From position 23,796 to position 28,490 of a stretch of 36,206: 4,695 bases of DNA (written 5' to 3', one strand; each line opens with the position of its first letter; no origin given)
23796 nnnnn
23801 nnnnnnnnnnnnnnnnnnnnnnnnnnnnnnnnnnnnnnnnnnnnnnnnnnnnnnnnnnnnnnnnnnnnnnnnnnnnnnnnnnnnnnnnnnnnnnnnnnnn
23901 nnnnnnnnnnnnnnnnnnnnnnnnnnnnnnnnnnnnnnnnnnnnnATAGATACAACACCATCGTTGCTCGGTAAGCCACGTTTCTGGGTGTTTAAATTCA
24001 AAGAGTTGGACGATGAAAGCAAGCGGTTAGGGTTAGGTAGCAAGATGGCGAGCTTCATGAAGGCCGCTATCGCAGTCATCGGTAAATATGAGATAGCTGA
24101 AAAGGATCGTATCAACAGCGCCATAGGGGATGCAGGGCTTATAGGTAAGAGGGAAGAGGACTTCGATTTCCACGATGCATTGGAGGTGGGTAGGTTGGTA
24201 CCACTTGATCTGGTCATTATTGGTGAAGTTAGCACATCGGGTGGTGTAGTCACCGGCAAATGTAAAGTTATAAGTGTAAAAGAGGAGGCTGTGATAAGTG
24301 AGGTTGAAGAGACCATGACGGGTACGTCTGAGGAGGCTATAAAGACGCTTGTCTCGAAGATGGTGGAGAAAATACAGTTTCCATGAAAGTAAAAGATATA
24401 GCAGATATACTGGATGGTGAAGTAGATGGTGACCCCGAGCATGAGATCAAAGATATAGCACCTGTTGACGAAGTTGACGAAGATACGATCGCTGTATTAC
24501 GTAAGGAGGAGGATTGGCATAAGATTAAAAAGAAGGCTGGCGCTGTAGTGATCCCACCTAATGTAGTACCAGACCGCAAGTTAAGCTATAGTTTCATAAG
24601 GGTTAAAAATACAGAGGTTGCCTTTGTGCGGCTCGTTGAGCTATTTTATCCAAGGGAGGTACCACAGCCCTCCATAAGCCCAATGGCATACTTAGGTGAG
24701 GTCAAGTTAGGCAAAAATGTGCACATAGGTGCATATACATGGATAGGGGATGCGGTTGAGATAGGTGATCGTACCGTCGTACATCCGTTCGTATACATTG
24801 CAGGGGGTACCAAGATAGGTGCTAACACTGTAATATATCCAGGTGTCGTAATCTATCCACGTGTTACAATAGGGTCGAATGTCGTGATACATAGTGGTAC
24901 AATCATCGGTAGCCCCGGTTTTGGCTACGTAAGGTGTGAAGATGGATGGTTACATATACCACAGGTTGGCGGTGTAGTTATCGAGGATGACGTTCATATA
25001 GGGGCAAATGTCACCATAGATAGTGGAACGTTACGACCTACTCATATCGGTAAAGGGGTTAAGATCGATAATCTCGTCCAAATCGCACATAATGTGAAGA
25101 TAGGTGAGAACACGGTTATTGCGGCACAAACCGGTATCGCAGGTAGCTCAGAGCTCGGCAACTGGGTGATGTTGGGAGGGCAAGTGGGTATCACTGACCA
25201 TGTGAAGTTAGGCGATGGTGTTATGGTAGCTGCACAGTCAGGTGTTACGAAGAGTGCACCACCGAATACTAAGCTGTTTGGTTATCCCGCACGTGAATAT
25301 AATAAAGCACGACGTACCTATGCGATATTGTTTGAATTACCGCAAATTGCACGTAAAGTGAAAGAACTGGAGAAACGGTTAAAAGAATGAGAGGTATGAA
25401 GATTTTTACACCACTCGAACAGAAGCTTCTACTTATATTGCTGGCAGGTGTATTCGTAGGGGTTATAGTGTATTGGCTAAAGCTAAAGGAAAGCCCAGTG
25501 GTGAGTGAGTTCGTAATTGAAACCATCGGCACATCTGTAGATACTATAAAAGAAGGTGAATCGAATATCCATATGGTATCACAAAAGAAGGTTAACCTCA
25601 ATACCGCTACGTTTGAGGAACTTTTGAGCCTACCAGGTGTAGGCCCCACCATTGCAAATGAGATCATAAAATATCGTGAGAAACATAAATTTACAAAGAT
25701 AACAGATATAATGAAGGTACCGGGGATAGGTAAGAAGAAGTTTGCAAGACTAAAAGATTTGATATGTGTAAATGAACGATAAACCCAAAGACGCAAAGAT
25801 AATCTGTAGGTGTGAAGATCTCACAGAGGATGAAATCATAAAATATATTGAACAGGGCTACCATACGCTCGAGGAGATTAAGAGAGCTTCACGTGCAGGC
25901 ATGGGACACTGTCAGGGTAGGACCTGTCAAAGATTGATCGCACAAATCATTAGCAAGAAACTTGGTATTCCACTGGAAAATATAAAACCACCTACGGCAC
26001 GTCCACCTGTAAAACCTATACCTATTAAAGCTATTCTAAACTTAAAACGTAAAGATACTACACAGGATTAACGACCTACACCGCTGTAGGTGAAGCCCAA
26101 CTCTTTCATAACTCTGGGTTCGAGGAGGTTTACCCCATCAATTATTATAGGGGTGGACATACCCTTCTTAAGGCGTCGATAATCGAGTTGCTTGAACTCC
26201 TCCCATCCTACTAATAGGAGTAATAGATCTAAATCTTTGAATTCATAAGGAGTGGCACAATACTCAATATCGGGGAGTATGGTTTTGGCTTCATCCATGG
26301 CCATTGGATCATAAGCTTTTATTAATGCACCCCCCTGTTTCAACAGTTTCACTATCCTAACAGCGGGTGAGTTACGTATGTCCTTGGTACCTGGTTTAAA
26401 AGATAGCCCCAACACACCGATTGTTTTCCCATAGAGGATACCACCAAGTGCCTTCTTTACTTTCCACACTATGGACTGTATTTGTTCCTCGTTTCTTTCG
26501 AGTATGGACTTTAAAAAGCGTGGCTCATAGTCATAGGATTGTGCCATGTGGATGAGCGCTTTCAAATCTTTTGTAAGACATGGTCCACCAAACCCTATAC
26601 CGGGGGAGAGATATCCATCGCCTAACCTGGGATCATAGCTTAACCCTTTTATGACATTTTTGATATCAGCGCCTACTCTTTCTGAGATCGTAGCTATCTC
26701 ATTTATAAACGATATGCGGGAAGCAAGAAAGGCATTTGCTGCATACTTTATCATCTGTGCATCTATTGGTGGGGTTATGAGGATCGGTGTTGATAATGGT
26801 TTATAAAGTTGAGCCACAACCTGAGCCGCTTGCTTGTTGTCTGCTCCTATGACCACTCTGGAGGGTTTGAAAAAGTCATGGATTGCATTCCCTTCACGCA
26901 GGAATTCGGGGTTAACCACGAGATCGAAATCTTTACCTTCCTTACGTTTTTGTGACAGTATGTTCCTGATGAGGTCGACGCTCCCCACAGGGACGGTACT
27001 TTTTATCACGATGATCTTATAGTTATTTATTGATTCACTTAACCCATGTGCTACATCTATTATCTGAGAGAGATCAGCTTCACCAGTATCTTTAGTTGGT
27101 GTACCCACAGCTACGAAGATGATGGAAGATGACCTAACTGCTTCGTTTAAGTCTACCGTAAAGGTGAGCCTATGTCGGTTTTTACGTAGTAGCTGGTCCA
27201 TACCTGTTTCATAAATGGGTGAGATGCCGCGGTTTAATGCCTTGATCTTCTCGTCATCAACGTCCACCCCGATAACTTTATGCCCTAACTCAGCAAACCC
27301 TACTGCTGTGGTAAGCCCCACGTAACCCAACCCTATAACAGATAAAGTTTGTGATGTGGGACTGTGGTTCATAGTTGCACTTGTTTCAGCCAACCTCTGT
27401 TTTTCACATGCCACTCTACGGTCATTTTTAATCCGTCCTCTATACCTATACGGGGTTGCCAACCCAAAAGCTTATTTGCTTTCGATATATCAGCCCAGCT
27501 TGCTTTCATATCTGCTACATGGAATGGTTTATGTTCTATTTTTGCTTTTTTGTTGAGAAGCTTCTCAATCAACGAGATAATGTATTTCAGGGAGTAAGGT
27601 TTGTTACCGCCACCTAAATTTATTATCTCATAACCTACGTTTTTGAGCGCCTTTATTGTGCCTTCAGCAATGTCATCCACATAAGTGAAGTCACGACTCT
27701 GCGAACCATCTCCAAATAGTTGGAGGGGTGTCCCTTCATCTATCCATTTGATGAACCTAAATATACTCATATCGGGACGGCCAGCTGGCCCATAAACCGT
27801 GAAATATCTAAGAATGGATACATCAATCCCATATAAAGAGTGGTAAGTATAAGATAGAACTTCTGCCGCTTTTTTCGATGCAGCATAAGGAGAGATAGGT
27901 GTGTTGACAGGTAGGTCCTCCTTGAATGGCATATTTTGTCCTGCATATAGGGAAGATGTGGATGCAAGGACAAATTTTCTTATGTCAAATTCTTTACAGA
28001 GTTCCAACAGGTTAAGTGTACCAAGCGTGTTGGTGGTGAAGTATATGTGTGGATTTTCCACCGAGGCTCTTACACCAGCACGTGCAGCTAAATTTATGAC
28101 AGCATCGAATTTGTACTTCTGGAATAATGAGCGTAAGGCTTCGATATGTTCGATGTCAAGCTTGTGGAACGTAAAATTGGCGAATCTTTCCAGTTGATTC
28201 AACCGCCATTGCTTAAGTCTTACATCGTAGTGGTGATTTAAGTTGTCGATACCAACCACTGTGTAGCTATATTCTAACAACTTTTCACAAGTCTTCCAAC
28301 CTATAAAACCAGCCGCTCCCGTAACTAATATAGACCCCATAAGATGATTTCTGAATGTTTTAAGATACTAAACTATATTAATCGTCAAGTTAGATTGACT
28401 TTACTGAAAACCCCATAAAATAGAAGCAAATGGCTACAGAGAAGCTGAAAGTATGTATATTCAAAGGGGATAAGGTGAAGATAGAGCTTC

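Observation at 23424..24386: Skp/OmpH chaperone fused to a CsgG/FlgO/TolB_N-like domain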

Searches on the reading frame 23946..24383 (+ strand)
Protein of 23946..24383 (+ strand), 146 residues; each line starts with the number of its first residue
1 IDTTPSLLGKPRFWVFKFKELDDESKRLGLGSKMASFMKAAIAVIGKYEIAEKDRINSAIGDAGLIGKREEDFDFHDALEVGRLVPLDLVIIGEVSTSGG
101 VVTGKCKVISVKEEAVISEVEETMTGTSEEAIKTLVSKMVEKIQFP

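Call 3: search_protein_families(library=pfam, proteins=[window:23970-24383:+], max_evalue=1)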
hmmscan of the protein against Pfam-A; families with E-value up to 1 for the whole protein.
window:23970-24383:+ (138 aa): 1 family
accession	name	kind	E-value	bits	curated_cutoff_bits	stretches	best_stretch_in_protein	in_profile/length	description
PF20912.2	RPC3_helical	-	0.081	13.8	27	1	104-136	21-52/64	DNA-directed RNA polymerase III subunit RPC3, helical hairpin domain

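Call 4: search_protein_families(library=ncbifam, proteins=[window:23970-24383:+], max_evalue=1)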
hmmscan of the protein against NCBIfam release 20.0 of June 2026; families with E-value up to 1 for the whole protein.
window:23970-24383:+ (138 aa): 2 families
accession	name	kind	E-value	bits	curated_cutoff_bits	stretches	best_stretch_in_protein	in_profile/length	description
NF011388.0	PRK14813.1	equivalog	0.014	15.2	294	1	29-133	78-175/189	NADH dehydrogenase subunit B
NF006283.1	PRK08455.1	equivalog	0.034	13.8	187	1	63-135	73-145/182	flagellar basal body-associated protein FliL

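Call 18: search_protein_representatives(protein=window:23946-24383:+)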
Query: 146 residues. Proteins with E-value up to 0.001 (for the whole library): 15; up to 1e-10: 3; up to 1e-30: 1. The best 15 are listed.
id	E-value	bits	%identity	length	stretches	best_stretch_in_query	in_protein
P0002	6.9e-82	288.5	95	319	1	1-146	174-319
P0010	4.0e-12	62.7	33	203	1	10-143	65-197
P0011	1.5e-11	60.8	30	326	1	10-143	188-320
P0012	1.1e-07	48.2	26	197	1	5-143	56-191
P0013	1.5e-07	47.8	28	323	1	10-143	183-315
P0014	1.6e-07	47.8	97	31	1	116-146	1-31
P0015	3.6e-06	43.4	31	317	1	12-123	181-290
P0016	3.0e-05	40.4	24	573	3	36-116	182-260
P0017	4.1e-05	40.0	28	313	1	10-119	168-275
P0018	6.1e-05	39.4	23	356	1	9-120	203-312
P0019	8.2e-05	39.0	27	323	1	9-143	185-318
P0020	1.2e-04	38.5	29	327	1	10-136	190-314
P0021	3.4e-04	37.0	26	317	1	10-113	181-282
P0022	5.7e-04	36.3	26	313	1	10-138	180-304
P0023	5.8e-04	36.2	30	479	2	36-131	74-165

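Call 20: search_protein_families(library=pfam, proteins=[P0016, P0017, P0018, P0023, P0011, P0013, P0020, P0022], max_evalue=0.1)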
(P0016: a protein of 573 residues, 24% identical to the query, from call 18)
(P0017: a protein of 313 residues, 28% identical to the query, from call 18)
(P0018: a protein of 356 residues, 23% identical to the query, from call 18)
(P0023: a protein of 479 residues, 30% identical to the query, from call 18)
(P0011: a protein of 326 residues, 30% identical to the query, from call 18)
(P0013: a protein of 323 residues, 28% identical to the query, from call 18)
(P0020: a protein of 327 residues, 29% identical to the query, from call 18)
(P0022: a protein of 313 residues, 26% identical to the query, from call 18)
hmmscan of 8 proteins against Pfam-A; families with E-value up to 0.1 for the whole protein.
P0016 (573 aa): 5 families
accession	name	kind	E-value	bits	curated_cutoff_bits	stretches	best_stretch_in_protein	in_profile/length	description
PF03783.19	CsgG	-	2.3e-35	122.2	20.8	3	307-382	30-104/210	Curli production assembly/transport component CsgG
PF17680.6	FlgO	-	4.3e-13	49.7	22.6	2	31-128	29-122/130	FlgO protein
PF13036.11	LpoB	-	1.7e-11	44.6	22.3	2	30-124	35-140/147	Peptidoglycan-synthase activator LpoB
PF17004.11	SRP_TPR_like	-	0.0025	18.3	35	0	50-98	12-61/109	Putative TPR-like repeat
PF19848.4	DUF6323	-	0.03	14.5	30.6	1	285-362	16-93/127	Family of unknown function (DUF6323)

P0017 (313 aa): 21 families
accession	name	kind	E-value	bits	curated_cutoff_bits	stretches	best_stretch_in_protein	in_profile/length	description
PF03783.19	CsgG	-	6.8e-16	58.6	20.8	1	166-254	7-101/210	Curli production assembly/transport component CsgG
PF07719.23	TPR_2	-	2.2e-11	43.4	27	1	21-54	1-34/34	Tetratricopeptide repeat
PF13432.12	TPR_16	-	6.2e-09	36.6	32.7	2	26-69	2-45/65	Tetratricopeptide repeat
PF07219.19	HemY_N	-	6.2e-07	29.9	31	1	7-66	45-104/107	HemY protein N-terminus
PF17680.6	FlgO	-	6.4e-06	26.5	22.6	1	154-281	8-126/130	FlgO protein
PF25063.1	ARM_TT21_C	-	7.1e-06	26.5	35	1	57-131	97-171/209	Tetratricopeptide repeat protein 21 C-terminal ARM domain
PF13424.12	TPR_12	-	3.6e-05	24.3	30.1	1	56-119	4-75/77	Tetratricopeptide repeat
PF23914.1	TPR_CcmH_CycH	-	0.0001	22.6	42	1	34-125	63-157/158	Cytochrome c-type biogenesis protein H TPR domain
PF00515.34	TPR_1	-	0.00021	21.4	27.8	0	95-120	7-32/34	Tetratricopeptide repeat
PF25064.1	ARM_TT21_5th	-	0.00079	20.2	27.8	1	59-125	5-71/117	TT21 fifth ARM repeats domain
PF13181.12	TPR_8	-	0.00083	19.8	25.7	0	90-119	2-31/34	Tetratricopeptide repeat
PF13431.12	TPR_17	-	0.0009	19.8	24.4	0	44-72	2-30/34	Tetratricopeptide repeat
PF04052.18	TolB_N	-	0.0012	19.3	22.4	1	169-272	13-105/106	TolB amino-terminal domain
PF13414.12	TPR_11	-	0.0014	18.7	26.8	1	32-67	5-40/42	TPR repeat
PF13036.11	LpoB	-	0.0015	18.9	22.3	1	190-256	48-115/147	Peptidoglycan-synthase activator LpoB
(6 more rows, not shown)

P0018 (356 aa): 13 families
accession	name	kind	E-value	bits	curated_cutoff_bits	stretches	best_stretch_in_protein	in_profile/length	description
PF03783.19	CsgG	-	1.2e-14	54.5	20.8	1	218-294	30-105/210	Curli production assembly/transport component CsgG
PF17680.6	FlgO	-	7.8e-07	29.4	22.6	1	206-314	19-123/130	FlgO protein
PF13414.12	TPR_11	-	9e-07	28.9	26.8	1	64-89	13-38/42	TPR repeat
PF07719.23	TPR_2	-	4.2e-06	26.9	27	1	45-78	1-34/34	Tetratricopeptide repeat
PF23914.1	TPR_CcmH_CycH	-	5.6e-06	26.7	42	1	58-149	63-157/158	Cytochrome c-type biogenesis protein H TPR domain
PF13431.12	TPR_17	-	5.7e-05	23.5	24.4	1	68-88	2-22/34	Tetratricopeptide repeat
PF14559.12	TPR_19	-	8.4e-05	23.3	25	2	56-122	2-68/68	Tetratricopeptide repeat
PF13036.11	LpoB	-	0.00036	20.9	22.3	1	227-296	49-119/147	Peptidoglycan-synthase activator LpoB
PF13432.12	TPR_16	-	0.00059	20.7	32.7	2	55-94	7-46/65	Tetratricopeptide repeat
PF12895.13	ANAPC3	-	0.0035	18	27.2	1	69-125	13-68/82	Anaphase-promoting complex, cyclosome, subunit 3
PF25060.1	ARM_TT21_2nd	-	0.0088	16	27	1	73-126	216-269/270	Tetratricopeptide repeat protein 21 second ARM domain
PF04052.18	TolB_N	-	0.011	16.3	22.4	0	208-307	16-104/106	TolB amino-terminal domain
PF00515.34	TPR_1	-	0.014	15.6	27.8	0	52-78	8-34/34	Tetratricopeptide repeat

P0023 (479 aa): 6 families
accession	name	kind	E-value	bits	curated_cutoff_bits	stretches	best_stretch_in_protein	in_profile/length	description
PF03783.19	CsgG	-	6.2e-15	55.5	20.8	2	65-136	34-104/210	Curli production assembly/transport component CsgG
PF17680.6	FlgO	-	3.5e-12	46.7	22.6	2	57-152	27-118/130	FlgO protein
PF24330.1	DUF7499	-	0.00033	20.9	27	1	224-304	11-91/193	Family of unknown function (DUF7499)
PF11684.13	DUF3280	-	0.00039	21.2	30.1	1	69-150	30-109/138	Protein of unknown function (DUF2380)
PF13036.11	LpoB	-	0.0024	18.2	22.3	1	71-132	50-112/147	Peptidoglycan-synthase activator LpoB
PF05643.16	GNA1162-like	-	0.025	14.6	25.9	0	79-137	40-97/185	Putative lipoprotein GNA1162-like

P0011 (326 aa): 4 families
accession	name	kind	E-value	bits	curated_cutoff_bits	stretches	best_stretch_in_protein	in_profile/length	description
PF03938.19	OmpH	-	2.9e-28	99.3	32.4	1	31-175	1-141/141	Outer membrane protein (OmpH-like)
PF03783.19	CsgG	-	6.6e-05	22.7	20.8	1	195-275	23-101/210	Curli production assembly/transport component CsgG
PF11684.13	DUF3280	-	0.012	16.3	30.1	1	211-292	31-109/138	Protein of unknown function (DUF2380)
PF00580.27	UvrD-helicase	-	0.016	15.4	23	1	19-110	84-178/271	UvrD/REP helicase N-terminal domain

P0013 (323 aa): 4 families
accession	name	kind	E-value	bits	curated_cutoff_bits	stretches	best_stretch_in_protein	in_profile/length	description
PF03938.19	OmpH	-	2.3e-30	106.1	32.4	1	22-166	1-141/141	Outer membrane protein (OmpH-like)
PF11684.13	DUF3280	-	0.0011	19.8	30.1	1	251-301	72-123/138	Protein of unknown function (DUF2380)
PF03954.19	Lectin_N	-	0.0072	16.6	28.3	1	4-87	33-109/140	Hepatic lectin, N-terminal domain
PF17680.6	FlgO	-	0.0088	16.3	22.6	1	199-294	33-123/130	FlgO protein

P0020 (327 aa): 8 families
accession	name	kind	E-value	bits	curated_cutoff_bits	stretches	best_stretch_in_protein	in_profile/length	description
PF03938.19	OmpH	-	2.2e-26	93.2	32.4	1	33-177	1-141/141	Outer membrane protein (OmpH-like)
PF03783.19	CsgG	-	4.3e-05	23.4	20.8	1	186-275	5-101/210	Curli production assembly/transport component CsgG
PF17680.6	FlgO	-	0.0011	19.3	22.6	1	188-301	18-125/130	FlgO protein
PF05643.16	GNA1162-like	-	0.0033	17.5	25.9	1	236-318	54-145/185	Putative lipoprotein GNA1162-like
PF11932.13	DUF3450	-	0.013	15.2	32.6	1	49-106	28-90/241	Protein of unknown function (DUF3450)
PF24980.1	LSU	-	0.021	15.2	30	1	59-79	2-22/53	Response to Low Sulfur (LSU) family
PF06013.18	WXG100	-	0.041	14.6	27.3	0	53-86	46-79/86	Proteins of 100 residues with WXG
PF01990.22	ATP-synt_F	-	0.064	14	23.5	0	47-122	16-81/91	ATP synthase (F/14-kDa) subunit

P0022 (313 aa): 7 families
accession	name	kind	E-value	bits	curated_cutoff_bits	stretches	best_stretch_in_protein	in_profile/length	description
PF03938.19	OmpH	-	6.9e-30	104.5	32.4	1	23-167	1-141/141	Outer membrane protein (OmpH-like)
PF15905.10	HMMR_N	-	0.0015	18.5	30.1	1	32-94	228-292/330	Hyaluronan mediated motility receptor N-terminal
PF13339.11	AATF-Che1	-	0.011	16.8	24.7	1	37-122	42-130/137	Apoptosis antagonizing transcription factor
PF01687.23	Flavokinase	-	0.029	15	19.6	0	20-55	87-122/124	Riboflavin kinase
PF04052.18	TolB_N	-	0.033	14.7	22.4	0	190-278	22-99/106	TolB amino-terminal domain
PF03020.21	LEM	-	0.065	13.3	24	0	158-180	4-26/40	LEM domain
PF18860.6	AbiJ_NTD3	-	0.083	12.8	32.5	0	68-134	56-118/167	AbiJ N-terminal domain 3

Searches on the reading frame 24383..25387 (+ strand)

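Call 16: search_protein_families(library=pfam, proteins=[window:24383-25387:+], max_evalue=0.00001)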
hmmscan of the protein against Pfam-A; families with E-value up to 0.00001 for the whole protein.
window:24383-25387:+ (335 aa): 4 families
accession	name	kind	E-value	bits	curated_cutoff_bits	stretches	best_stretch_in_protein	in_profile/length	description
PF00132.30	Hexapep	-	1.5e-34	116.7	27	3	219-254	1-36/36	Bacterial transferase hexapeptide (six repeats)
PF25084.1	LbH_EIF2B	-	1.1e-11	45.1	54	0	106-171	9-72/105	EIF2B subunit epsilon LbH domain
PF14602.12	Hexapep_2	-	4.4e-09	36.4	27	0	198-230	2-28/34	Hexapeptide repeat of succinyl-transferase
PF04613.19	LpxD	-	1.7e-07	31.4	30.8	1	20-87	2-70/70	UDP-3-O-[3-hydroxymyristoyl] glucosamine N-acyltransferase, LpxD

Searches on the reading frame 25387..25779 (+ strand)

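Call 16: search_protein_families(library=pfam, proteins=[window:25387-25779:+], max_evalue=0.00001)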
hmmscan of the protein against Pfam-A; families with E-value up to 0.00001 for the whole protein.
window:25387-25779:+ (131 aa): 3 families
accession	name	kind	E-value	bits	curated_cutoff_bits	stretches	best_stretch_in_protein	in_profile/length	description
PF12836.13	HHH_3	-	1e-20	74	27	1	64-126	1-64/65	Helix-hairpin-helix motif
PF00633.29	HHH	-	5.9e-15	54.7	24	1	69-96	3-30/30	Helix-hairpin-helix motif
PF14520.12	HHH_5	-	5.9e-07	30.3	27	1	76-123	1-52/57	Helix-hairpin-helix domain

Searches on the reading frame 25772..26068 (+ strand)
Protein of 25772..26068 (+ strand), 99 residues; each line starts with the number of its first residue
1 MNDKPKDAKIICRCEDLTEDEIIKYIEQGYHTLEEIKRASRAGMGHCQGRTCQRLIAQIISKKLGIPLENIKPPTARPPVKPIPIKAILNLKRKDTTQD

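Call 16: search_protein_families(library=pfam, proteins=[window:25772-26068:+], max_evalue=0.00001)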
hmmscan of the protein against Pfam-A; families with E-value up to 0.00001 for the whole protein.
window:25772-26068:+ (99 aa): 2 families
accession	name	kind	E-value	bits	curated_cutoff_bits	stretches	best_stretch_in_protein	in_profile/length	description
PF04324.20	Fer2_BFD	-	1.6e-13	51.2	26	1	10-61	1-49/50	BFD-like [2Fe-2S] binding domain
PF17806.6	SO_alpha_A3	-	2.5e-13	50.6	23.1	1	10-88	5-83/87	Sarcosine oxidase A3 domain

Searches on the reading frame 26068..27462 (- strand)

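Call 16: search_protein_families(library=pfam, proteins=[window:26068-27462:-], max_evalue=0.00001)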
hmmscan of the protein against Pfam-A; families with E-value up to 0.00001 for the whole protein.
window:26068-27462:- (464 aa): 4 families
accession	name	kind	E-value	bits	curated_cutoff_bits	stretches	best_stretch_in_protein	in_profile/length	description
PF03721.20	UDPG_MGDP_dh_N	-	1.1e-64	217.9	27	1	39-218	2-186/187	UDP-glucose/GDP-mannose dehydrogenase family, NAD binding domain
PF00984.24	UDPG_MGDP_dh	-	1.2e-32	112.3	25.4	1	235-325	3-93/94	UDP-glucose/GDP-mannose dehydrogenase family, central domain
PF03720.21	UDPG_MGDP_dh_C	-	1.7e-29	102.6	30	1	349-448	1-102/103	UDP-glucose/GDP-mannose dehydrogenase family, UDP binding domain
PF02826.25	2-Hacid_dh_C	-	8.7e-06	25.7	25.1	0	21-94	20-91/178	D-isomer specific 2-hydroxyacid dehydrogenase, NAD binding domain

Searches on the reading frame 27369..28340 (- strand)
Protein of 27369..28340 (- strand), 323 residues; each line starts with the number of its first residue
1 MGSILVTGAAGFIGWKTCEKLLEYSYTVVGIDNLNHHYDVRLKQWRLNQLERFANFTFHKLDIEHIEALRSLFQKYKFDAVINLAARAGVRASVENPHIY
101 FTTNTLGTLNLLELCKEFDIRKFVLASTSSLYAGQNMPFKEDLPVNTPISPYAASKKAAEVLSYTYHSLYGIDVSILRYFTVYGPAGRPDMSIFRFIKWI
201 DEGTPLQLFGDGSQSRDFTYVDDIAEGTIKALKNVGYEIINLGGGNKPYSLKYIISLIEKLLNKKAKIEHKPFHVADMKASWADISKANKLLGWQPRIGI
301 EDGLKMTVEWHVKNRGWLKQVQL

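Call 16: search_protein_families(library=pfam, proteins=[window:27369-28340:-], max_evalue=0.00001)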
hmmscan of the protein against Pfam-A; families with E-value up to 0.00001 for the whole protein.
window:27369-28340:- (323 aa): 6 families
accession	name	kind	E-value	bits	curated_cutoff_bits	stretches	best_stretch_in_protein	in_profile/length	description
PF16363.11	GDP_Man_Dehyd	-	4.5e-62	210.9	27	1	5-307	1-332/332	GDP-mannose 4,6 dehydratase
PF01370.27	Epimerase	-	6.7e-62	209.5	20.9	1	4-243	1-240/240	NAD dependent epimerase/dehydratase family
PF01073.25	3Beta_HSD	-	2.6e-18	66.5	22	1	5-237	1-234/280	3-beta hydroxysteroid dehydrogenase/isomerase family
PF04321.23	RmlD_sub_bind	-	3.3e-16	59.7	27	1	4-234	3-199/287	RmlD substrate binding domain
PF02719.21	Polysacc_synt_2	-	5.6e-15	55.7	20.2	1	4-207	1-193/293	Polysaccharide biosynthesis protein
PF07993.18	NAD_binding_4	-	1.9e-10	40.8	20.1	1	6-184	1-209/258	Male sterility protein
